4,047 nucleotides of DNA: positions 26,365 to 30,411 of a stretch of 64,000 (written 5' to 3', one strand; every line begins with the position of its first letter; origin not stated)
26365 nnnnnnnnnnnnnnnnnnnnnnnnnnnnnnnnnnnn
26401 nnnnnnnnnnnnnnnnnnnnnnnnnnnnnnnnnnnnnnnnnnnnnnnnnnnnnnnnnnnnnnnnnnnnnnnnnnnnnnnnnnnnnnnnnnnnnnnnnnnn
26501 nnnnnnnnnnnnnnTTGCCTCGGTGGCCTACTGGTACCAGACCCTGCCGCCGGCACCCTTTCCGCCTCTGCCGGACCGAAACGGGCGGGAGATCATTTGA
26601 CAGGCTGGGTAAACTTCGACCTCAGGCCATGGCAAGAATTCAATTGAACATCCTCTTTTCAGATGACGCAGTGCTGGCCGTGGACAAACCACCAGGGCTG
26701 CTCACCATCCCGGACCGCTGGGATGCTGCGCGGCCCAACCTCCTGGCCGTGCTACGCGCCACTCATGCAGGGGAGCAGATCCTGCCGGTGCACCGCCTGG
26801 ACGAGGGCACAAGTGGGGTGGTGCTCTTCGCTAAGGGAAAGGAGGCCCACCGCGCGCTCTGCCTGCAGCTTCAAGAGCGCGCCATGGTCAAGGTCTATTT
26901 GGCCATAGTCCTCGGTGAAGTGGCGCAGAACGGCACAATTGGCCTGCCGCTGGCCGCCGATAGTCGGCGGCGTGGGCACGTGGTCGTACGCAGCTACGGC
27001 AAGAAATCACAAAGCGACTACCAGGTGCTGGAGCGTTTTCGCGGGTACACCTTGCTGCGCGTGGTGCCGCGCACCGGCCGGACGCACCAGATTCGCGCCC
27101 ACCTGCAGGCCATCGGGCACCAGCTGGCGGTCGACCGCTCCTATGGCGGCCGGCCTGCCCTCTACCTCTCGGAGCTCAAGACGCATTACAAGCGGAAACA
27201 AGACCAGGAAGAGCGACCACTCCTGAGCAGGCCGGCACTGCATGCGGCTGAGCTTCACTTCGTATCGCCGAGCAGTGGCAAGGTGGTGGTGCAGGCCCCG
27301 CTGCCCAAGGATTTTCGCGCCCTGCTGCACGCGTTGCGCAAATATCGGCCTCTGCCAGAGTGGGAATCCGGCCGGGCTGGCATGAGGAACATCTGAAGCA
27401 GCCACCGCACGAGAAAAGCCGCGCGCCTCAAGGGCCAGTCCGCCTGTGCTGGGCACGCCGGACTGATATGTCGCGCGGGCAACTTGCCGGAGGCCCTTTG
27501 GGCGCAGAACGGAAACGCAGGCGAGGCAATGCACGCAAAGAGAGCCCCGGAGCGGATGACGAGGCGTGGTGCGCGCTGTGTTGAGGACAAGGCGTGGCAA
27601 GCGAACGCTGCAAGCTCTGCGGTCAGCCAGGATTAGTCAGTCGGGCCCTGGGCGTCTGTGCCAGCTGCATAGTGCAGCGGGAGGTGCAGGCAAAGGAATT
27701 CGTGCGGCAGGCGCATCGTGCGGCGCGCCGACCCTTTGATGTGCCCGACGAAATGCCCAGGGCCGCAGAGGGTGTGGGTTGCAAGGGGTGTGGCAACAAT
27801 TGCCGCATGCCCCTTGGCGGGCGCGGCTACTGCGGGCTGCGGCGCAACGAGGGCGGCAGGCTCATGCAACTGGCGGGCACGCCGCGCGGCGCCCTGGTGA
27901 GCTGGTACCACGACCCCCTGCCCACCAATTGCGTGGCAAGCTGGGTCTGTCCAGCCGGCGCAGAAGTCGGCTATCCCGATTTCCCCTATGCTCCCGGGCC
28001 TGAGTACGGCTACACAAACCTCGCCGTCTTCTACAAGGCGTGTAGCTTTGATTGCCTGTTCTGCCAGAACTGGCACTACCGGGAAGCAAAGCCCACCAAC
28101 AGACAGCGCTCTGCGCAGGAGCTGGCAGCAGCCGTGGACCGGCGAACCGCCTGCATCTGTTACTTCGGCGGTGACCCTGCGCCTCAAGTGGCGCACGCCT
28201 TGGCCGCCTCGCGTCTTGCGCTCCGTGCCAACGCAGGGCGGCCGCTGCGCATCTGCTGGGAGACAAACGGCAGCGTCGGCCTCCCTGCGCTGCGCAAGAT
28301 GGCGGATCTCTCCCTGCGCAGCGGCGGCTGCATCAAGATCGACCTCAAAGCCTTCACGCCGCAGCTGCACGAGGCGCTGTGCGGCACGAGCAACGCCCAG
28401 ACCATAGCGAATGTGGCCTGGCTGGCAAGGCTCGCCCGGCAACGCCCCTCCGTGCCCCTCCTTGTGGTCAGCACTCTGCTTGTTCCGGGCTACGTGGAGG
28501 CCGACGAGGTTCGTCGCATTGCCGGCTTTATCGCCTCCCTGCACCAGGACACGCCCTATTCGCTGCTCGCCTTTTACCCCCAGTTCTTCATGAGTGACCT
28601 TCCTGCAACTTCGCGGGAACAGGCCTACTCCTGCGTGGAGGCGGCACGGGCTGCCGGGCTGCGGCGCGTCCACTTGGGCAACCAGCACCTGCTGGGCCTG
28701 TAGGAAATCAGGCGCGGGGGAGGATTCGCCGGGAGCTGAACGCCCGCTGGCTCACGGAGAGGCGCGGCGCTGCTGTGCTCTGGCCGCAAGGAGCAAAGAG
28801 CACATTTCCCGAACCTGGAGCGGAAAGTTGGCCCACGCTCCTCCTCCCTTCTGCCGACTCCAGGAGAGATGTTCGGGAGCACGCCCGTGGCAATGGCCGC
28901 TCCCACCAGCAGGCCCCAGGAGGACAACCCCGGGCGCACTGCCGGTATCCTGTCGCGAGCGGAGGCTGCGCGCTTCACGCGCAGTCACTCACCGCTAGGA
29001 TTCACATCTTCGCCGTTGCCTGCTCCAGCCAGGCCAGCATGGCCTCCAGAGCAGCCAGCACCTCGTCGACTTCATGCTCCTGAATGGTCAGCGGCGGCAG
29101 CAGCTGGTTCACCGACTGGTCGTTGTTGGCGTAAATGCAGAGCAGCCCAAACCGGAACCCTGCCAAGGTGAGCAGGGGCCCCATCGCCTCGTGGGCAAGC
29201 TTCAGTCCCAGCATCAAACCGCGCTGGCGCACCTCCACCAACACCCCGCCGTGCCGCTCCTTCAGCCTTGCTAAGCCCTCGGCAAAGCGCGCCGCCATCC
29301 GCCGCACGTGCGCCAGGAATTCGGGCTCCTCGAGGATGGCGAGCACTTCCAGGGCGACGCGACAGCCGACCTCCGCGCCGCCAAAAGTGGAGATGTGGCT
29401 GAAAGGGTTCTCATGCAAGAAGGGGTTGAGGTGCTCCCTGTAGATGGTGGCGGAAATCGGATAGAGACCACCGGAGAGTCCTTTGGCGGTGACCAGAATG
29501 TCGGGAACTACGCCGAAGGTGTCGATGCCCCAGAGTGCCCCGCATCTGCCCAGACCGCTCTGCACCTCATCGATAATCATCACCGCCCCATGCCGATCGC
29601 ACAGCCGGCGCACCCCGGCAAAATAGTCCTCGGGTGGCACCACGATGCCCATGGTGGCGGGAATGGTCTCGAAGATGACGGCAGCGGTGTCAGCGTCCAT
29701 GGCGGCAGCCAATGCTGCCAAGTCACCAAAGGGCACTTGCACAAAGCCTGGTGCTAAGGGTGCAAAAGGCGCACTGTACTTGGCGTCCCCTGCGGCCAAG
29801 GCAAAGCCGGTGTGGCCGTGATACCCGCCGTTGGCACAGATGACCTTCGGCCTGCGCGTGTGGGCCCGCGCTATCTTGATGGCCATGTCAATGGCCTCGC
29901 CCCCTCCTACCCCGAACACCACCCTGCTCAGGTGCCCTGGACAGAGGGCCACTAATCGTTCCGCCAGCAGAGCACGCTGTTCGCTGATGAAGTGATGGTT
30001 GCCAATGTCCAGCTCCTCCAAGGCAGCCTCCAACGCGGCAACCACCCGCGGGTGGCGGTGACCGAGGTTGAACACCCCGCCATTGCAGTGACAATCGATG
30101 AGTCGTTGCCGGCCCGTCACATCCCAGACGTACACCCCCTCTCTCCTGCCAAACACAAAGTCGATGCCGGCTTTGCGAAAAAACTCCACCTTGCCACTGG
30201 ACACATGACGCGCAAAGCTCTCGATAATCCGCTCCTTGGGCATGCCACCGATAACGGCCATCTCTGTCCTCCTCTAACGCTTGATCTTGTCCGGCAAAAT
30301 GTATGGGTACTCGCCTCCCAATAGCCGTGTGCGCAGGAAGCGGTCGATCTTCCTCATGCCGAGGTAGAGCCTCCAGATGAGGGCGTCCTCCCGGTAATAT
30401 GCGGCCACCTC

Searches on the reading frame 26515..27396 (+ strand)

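Call 77: search_protein_families(library=pfam, proteins=[window:26515-27396:+], max_evalue=0.0001)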
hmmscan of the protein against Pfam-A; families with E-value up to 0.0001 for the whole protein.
window:26515-27396:+ (293 aa): 1 family
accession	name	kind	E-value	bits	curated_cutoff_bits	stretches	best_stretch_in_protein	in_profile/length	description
PF00849.27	PseudoU_synth_2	-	8.9e-33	114.1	26.8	1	53-199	2-152/152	RNA pseudouridylate synthase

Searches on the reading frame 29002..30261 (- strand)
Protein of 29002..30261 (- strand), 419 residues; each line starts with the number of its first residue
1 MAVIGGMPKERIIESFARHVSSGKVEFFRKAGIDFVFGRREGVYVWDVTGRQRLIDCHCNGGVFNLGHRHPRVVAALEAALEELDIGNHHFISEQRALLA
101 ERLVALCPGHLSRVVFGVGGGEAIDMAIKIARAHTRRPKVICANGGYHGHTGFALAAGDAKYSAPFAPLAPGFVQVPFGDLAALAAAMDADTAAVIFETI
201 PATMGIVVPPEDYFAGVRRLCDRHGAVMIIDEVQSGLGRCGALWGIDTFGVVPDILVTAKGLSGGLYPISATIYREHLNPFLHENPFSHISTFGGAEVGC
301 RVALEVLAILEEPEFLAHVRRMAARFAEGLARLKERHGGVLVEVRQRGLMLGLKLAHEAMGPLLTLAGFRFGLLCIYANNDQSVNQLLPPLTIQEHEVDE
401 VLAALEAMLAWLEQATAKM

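Call 27: search_protein_families(library=pfam, proteins=[window:29002-30261:-], max_evalue=0.00001)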
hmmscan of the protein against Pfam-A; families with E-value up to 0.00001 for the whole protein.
window:29002-30261:- (419 aa): 1 family
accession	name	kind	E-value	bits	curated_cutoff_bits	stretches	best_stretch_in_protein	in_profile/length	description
PF00202.27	Aminotran_3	-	1.9e-85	287.5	30.5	1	35-408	11-402/403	Aminotransferase class-III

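Call 43: search_protein_families(library=ncbifam, proteins=[window:29002-30261:-], max_evalue=0.00001)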
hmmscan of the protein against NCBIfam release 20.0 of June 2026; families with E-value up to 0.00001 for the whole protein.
window:29002-30261:- (419 aa): 69 families (the best 25 are shown)
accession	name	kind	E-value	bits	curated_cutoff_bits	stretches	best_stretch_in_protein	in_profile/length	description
NF008570.0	PRK11522.1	equivalog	1.7e-82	277.5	612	1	11-414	42-459/464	putrescine aminotransferase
NF053554.1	prodigi_MAP_PigE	equivalog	5.3e-82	276.5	850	1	10-361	377-733/837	prodigiosin MAP biosynthesis aminotransferase PigE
TIGR00707.1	argD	subfamily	9.4e-82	274.8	410.05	1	34-409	10-380/381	acetylornithine/succinylornithine family transaminase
NF002874.0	PRK03244.1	equivalog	2.4e-81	273.5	457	1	39-413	31-396/399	acetylornithine transaminase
NF002325.0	PRK01278.1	subfamily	3.9e-81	272.7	372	1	26-416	8-393/395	acetylornithine transaminase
NF004426.0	PRK05769.1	equivalog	2.8e-74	250.5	552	2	190-409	220-437/441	acetyl ornithine aminotransferase family protein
TIGR03372.1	putres_am_tran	equivalog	3.1e-72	243.8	658.65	1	11-404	30-437/442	putrescine aminotransferase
NF005993.0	PRK08117.1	subfamily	4.3e-72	243.1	574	2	191-411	207-429/433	aspartate aminotransferase family protein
NF003468.0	PRK05093.1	subfamily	3.4e-71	240.1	522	1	33-410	23-400/405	acetylornithine/succinyldiaminopimelate transaminase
NF004718.0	PRK06062.1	subfamily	1.1e-69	235.2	472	2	191-416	217-453/454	hypothetical protein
TIGR03246.1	arg_catab_astC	subfamily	4.1e-68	230.2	609.95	1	34-408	18-392/397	acetylornithine/succinylornithine family transaminase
NF049939.1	HyAminethphonNHLyPbfA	equivalog_domain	6.2e-67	225.9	525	1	39-409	49-439/442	(R)-1-hydroxy-2-aminoethylphosphonate ammonia-lyase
NF002797.0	PRK02936.1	equivalog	2.8e-66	223.9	496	1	37-410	15-378/385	acetylornithine transaminase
NF009047.0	PRK12381.1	subfamily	1.3e-64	218.6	630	1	32-414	20-402/406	bifunctional succinylornithine transaminase/acetylornithine transaminase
NF006228.0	PRK08360.1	equivalog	1.9e-63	214.6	608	2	190-414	203-429/443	aspartate aminotransferase family protein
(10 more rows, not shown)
